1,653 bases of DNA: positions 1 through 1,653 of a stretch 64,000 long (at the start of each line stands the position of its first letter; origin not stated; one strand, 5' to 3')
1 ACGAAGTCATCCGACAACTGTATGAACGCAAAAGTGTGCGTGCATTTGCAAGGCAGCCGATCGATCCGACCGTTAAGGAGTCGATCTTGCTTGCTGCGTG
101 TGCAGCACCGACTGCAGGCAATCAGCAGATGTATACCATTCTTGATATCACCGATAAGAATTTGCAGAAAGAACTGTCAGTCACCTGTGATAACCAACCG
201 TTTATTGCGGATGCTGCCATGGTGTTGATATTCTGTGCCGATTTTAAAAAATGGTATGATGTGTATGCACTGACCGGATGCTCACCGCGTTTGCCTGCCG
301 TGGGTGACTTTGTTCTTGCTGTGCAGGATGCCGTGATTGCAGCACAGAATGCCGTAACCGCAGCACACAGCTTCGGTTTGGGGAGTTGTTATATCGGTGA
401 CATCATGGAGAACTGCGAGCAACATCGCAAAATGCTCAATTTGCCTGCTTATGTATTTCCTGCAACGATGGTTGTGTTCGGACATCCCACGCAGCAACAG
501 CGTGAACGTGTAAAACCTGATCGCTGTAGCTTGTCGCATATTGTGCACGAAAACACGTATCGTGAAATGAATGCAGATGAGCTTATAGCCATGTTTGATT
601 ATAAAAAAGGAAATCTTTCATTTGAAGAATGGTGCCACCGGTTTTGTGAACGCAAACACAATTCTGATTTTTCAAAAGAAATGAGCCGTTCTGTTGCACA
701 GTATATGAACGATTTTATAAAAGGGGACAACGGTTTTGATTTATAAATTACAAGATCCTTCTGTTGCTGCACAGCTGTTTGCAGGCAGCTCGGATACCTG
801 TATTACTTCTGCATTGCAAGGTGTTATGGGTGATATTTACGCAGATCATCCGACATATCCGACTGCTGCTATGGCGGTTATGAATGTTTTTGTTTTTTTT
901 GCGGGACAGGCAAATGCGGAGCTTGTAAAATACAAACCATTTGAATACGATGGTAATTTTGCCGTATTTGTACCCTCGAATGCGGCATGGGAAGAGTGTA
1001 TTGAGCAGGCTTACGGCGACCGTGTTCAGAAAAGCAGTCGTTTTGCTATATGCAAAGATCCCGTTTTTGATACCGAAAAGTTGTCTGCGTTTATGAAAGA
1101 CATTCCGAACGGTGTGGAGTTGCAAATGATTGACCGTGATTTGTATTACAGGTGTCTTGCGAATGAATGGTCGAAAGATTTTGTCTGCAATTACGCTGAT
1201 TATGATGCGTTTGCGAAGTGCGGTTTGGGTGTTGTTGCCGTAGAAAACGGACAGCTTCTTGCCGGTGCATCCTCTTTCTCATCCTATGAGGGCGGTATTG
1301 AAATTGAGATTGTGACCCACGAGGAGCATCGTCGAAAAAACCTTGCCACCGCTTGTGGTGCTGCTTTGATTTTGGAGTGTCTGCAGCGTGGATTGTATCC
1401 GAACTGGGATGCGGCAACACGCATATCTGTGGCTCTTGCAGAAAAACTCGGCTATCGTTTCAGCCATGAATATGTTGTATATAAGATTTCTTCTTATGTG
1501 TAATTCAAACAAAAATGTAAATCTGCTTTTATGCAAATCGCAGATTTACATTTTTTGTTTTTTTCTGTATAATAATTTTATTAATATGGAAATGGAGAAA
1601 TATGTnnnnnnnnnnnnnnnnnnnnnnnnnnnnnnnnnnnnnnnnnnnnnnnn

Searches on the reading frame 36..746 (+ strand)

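Call 69: search_protein_families(library=pfam, proteins=[window:36-746:+], max_evalue=0.0001)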
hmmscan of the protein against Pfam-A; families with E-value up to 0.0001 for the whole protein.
window:36-746:+ (236 aa): 1 family
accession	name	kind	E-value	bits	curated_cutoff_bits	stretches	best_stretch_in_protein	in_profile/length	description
PF00881.29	Nitroreductase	-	1.2e-15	58.5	23.5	1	2-150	8-167/167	Nitroreductase family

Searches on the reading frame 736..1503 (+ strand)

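Call 69: search_protein_families(library=pfam, proteins=[window:736-1503:+], max_evalue=0.0001)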
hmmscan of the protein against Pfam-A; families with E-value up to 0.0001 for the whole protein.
window:736-1503:+ (255 aa): 2 families
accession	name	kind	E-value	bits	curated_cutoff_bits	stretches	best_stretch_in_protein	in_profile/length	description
PF12746.13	GNAT_acetyltran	-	5.8e-88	295.1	26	1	13-249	2-243/243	GNAT acetyltransferase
PF00583.31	Acetyltransf_1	-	5.8e-06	27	20.7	1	143-240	14-116/116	Acetyltransferase (GNAT) family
